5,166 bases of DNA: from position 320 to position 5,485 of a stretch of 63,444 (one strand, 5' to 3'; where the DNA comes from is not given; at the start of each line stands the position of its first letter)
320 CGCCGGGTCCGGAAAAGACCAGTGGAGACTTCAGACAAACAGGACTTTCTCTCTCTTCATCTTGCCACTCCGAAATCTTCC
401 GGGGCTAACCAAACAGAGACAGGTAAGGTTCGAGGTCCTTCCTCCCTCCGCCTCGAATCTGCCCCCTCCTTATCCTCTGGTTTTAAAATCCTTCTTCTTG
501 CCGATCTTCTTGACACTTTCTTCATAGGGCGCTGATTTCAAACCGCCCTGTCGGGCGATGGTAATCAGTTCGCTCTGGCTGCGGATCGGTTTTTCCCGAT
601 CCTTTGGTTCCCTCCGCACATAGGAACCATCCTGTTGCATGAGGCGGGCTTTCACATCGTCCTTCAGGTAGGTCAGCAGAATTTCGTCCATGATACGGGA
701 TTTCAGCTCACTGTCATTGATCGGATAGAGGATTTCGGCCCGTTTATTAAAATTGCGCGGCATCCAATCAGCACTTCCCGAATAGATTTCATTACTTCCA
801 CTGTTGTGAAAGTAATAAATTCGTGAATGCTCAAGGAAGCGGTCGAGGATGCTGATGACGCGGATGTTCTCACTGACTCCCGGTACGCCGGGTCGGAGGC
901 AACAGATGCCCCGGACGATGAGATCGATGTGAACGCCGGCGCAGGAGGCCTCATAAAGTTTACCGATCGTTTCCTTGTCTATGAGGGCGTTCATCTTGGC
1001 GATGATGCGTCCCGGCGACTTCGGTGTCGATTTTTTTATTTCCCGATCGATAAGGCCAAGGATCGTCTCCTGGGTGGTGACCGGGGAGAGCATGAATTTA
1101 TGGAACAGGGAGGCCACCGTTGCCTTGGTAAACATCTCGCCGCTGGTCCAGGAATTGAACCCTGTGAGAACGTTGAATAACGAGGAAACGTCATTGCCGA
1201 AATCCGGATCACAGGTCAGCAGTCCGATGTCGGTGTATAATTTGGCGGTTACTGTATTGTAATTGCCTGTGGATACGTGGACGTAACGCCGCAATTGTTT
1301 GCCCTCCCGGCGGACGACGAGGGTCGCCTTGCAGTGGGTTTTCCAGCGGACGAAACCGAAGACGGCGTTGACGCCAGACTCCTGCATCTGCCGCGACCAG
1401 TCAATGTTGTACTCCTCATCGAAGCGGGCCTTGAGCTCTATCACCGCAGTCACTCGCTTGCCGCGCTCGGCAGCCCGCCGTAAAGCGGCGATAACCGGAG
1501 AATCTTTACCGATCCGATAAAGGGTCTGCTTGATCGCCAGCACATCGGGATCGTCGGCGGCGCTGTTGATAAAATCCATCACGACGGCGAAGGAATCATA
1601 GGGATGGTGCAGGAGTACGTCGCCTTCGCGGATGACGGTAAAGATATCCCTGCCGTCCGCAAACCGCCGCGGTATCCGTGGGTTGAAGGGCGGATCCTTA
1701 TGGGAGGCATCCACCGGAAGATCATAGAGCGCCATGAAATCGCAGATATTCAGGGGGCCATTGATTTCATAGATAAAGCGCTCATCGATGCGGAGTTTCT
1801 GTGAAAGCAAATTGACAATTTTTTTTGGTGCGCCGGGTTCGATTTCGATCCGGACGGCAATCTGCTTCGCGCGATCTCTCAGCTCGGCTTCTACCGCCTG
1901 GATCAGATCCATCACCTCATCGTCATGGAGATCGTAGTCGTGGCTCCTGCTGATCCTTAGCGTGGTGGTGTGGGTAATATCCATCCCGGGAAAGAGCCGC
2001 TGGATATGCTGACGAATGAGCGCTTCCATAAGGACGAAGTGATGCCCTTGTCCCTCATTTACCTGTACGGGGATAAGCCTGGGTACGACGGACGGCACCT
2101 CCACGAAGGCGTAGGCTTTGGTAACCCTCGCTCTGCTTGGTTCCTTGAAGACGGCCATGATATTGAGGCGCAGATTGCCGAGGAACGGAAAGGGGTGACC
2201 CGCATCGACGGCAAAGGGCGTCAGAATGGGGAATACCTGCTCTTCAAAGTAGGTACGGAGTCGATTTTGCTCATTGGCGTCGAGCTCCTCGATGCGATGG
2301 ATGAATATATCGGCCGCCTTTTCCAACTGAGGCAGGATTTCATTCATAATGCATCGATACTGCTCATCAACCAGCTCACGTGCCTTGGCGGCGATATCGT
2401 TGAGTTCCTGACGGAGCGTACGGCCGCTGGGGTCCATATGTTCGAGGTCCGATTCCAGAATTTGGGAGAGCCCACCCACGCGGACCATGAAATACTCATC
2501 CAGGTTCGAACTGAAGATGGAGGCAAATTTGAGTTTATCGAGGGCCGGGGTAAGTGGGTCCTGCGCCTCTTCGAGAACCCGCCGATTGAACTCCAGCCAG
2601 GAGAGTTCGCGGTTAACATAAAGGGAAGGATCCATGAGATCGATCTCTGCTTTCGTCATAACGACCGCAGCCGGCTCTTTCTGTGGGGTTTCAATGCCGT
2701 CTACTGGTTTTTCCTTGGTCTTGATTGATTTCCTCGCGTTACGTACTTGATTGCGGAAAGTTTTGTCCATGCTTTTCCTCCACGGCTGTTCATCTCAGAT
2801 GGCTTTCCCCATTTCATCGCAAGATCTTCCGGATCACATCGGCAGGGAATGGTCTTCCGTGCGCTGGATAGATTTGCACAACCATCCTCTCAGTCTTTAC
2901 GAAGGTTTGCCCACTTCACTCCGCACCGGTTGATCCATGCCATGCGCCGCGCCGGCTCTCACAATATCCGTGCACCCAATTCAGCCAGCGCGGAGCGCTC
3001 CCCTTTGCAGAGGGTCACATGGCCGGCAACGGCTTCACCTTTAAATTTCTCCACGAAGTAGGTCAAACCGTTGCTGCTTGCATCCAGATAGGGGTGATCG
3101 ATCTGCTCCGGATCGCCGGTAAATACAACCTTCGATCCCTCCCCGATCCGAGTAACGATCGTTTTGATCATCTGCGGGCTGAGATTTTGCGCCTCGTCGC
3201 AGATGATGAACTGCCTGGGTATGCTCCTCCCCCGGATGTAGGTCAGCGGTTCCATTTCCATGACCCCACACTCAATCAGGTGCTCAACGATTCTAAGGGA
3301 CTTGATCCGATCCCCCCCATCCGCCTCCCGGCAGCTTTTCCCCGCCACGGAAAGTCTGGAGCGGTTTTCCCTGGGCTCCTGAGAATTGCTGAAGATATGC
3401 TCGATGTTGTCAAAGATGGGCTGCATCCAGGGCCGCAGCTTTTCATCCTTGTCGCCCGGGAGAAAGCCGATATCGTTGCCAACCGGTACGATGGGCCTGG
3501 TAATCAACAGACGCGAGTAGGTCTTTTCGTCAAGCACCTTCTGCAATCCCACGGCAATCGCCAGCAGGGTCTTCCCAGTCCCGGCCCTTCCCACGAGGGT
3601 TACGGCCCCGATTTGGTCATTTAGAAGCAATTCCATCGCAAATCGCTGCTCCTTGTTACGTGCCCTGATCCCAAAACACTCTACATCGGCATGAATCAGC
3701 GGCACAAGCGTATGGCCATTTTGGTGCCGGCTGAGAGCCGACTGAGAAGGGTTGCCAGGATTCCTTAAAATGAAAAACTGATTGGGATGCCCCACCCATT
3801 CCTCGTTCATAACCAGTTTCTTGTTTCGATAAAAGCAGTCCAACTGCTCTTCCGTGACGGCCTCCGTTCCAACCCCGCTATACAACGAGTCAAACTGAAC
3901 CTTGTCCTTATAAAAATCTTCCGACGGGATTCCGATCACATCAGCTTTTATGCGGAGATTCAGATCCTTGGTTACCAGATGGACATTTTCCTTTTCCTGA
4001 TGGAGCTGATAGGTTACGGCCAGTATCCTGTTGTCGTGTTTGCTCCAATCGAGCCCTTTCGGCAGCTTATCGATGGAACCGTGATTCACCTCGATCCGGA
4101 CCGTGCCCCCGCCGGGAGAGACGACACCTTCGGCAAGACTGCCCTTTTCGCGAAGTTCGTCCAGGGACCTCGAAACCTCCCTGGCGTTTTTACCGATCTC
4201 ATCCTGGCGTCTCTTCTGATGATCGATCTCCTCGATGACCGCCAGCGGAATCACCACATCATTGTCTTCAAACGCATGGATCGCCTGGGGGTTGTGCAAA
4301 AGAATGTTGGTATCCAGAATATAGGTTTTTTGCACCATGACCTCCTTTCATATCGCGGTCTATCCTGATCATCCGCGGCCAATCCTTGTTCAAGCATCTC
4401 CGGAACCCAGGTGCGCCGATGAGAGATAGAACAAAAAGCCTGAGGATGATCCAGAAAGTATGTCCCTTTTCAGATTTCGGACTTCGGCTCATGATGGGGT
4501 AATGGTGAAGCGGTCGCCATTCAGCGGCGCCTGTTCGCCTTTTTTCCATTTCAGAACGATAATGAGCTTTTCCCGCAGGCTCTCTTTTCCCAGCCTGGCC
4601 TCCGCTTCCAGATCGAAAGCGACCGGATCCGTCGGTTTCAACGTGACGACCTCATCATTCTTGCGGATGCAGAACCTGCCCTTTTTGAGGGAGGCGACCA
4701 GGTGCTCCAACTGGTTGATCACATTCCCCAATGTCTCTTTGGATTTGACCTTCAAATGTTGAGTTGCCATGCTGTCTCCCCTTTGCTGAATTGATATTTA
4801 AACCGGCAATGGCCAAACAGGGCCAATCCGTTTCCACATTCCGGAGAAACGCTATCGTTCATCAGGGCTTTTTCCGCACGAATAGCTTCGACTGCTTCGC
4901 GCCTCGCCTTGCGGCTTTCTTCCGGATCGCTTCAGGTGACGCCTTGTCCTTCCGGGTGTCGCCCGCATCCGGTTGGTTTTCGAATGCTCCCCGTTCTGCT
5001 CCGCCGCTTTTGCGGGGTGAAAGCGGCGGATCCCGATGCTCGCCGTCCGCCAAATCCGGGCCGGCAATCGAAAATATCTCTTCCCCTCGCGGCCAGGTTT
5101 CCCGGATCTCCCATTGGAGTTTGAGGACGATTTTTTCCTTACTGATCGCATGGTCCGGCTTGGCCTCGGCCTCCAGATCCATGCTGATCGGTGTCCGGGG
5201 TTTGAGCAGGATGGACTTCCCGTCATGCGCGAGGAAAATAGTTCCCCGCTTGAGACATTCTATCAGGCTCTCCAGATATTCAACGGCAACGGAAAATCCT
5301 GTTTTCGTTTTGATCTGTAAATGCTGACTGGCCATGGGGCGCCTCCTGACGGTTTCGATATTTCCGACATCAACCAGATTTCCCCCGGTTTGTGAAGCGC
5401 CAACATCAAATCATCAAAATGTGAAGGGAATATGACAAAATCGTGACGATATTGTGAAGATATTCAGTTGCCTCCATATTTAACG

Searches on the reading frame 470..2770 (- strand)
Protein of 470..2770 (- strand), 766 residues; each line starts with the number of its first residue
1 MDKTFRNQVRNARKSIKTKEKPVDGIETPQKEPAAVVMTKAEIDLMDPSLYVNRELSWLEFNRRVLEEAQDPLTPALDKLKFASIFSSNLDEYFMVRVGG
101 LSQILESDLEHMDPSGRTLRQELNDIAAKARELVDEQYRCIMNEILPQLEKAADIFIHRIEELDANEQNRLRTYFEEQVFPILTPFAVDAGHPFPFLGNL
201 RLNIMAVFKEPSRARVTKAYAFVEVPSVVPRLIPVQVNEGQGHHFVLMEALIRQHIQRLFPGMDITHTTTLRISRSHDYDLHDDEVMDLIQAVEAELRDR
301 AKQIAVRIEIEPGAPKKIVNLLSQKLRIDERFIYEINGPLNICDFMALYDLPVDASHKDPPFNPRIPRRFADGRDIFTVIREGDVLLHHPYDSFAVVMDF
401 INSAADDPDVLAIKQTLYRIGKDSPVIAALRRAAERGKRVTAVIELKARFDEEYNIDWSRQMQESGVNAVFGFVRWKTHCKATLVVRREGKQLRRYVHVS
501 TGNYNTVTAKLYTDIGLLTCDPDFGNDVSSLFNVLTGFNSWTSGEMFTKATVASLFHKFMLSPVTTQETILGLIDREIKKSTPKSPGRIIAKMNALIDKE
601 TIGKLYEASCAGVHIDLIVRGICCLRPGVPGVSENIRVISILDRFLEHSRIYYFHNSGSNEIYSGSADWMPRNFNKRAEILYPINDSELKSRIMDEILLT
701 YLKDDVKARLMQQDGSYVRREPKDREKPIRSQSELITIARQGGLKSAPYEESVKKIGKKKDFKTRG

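Call 5: search_protein_families(library=pfam, proteins=[window:470-2770:-], max_evalue=0.00001)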
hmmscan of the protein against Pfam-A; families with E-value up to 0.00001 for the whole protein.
window:470-2770:- (766 aa): 5 families
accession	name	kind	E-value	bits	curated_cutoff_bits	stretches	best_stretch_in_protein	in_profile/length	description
PF17941.7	PP_kinase_C_1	-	5.6e-72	241.2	25.7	1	375-538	1-164/167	Polyphosphate kinase C-terminal domain 1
PF13090.12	PP_kinase_C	-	3.3e-65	219.2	25.8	1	560-732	2-172/172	Polyphosphate kinase C-terminal domain 2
PF02503.22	PP_kinase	-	6.5e-54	182.8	31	1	167-348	2-183/183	Polyphosphate kinase middle domain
PF13089.11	PP_kinase_N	-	3.1e-36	124.4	23.8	1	51-152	1-102/107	Polyphosphate kinase N-terminal domain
PF13091.12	PLDc_2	-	7.2e-08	32.8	27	0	593-695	16-126/132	PLD-like domain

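Call 36: find_encoding_contigs(protein=window:470-2770:-, flank=10000, max_places=4)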
Protein window:470-2770:- (766 aa): 3 contigs read that carry it; 3 places shown.
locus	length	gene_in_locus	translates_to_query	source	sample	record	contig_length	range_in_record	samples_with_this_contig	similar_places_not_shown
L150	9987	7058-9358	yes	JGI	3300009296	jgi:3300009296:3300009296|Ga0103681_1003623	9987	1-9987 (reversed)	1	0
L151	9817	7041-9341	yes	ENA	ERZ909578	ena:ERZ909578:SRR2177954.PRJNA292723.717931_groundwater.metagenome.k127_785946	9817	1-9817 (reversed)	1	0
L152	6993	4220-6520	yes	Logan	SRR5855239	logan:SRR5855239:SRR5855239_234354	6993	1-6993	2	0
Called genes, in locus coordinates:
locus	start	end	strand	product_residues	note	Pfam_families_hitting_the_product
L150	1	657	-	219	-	?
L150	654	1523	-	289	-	PF12849:PBP_like_2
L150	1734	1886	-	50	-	-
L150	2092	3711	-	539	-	PF00989:PAS (weak), PF13426:PAS_9, PF00512:HisKA (weak), PF02518:HATPase_c, PF00072:Response_reg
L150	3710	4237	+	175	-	-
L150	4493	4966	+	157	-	-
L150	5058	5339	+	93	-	PF20068:Amphi-Trp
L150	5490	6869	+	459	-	PF13638:PIN_4, PF13401:AAA_22 (faint), PF02562:PhoH, PF13604:AAA_30 (faint)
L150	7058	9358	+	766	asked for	PF13089:PP_kinase_N, PF02503:PP_kinase, PF17941:PP_kinase_C_1, PF13091:PLDc_2 (faint), PF13090:PP_kinase_C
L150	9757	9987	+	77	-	?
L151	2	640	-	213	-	?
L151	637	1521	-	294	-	PF12849:PBP_like_2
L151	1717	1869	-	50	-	-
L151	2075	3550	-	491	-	PF00989:PAS (weak), PF13426:PAS_9, PF00512:HisKA (weak), PF02518:HATPase_c, PF00072:Response_reg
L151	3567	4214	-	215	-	-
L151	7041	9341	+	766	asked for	PF13089:PP_kinase_N, PF02503:PP_kinase, PF17941:PP_kinase_C_1, PF13091:PLDc_2 (faint), PF13090:PP_kinase_C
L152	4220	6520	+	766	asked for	PF13089:PP_kinase_N, PF02503:PP_kinase, PF17941:PP_kinase_C_1, PF13091:PLDc_2 (faint), PF13090:PP_kinase_C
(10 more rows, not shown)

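Call 45: search_protein_families(library=pfam, proteins=[L150:9757-9987:+], max_evalue=0.01)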
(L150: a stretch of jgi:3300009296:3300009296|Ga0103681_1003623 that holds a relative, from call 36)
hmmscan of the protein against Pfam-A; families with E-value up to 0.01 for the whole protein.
L150:9757-9987:+ (77 aa): 4 families
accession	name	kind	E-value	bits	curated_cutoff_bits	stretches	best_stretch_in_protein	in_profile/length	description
PF13620.12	CarboxypepD_reg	-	3.8e-06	27.6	32.3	1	23-77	28-81/82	Carboxypeptidase regulatory-like domain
PF10670.15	DUF4198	-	0.0033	18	34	1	19-52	174-208/209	Domain of unknown function (DUF4198)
PF13715.12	CarbopepD_reg_2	-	0.0096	16.4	32.2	0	22-50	23-51/88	CarboxypepD_reg-like domain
PF04213.18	HtaA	-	0.0097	16.9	24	1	24-72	28-73/164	Htaa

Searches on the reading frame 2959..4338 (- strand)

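Call 5: search_protein_families(library=pfam, proteins=[window:2959-4338:-], max_evalue=0.00001)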
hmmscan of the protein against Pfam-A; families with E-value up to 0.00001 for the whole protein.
window:2959-4338:- (459 aa): 4 families
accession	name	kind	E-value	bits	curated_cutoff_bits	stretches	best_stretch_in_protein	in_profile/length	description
PF02562.22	PhoH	-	7.1e-50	169.8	27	1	224-443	2-186/205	PhoH-like protein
PF13638.12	PIN_4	-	1.8e-35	122.6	21.9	1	6-142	1-131/132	PIN domain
PF13604.12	AAA_30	-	4.3e-09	36.8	27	0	374-413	88-128/191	AAA domain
PF13401.12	AAA_22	-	2.6e-06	28.2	27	0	371-411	82-125/130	AAA domain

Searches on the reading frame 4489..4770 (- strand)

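Call 5: search_protein_families(library=pfam, proteins=[window:4489-4770:-], max_evalue=0.00001)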
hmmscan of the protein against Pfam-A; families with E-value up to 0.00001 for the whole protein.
window:4489-4770:- (93 aa): 1 family
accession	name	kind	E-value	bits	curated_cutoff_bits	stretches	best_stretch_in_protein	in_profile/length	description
PF20068.4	Amphi-Trp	-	1.6e-07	31.7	27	1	4-84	5-87/93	Amphi-Trp domain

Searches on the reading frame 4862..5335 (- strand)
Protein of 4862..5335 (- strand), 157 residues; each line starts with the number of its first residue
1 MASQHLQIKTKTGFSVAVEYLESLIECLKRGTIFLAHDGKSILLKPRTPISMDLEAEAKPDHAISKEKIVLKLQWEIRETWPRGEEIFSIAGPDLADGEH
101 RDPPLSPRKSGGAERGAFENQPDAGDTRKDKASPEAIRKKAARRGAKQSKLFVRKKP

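Call 5: search_protein_families(library=pfam, proteins=[window:4862-5335:-], max_evalue=0.00001)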
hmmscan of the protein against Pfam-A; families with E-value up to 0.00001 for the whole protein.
window:4862-5335:- (157 aa): 0 families

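Call 45: search_protein_families(library=pfam, proteins=[window:4862-5335:-], max_evalue=0.01)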
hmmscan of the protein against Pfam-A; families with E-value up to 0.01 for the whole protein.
window:4862-5335:- (157 aa): 1 family
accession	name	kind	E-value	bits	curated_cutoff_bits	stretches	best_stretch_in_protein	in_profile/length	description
PF20068.4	Amphi-Trp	-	0.002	18.5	27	1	17-80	18-83/93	Amphi-Trp domain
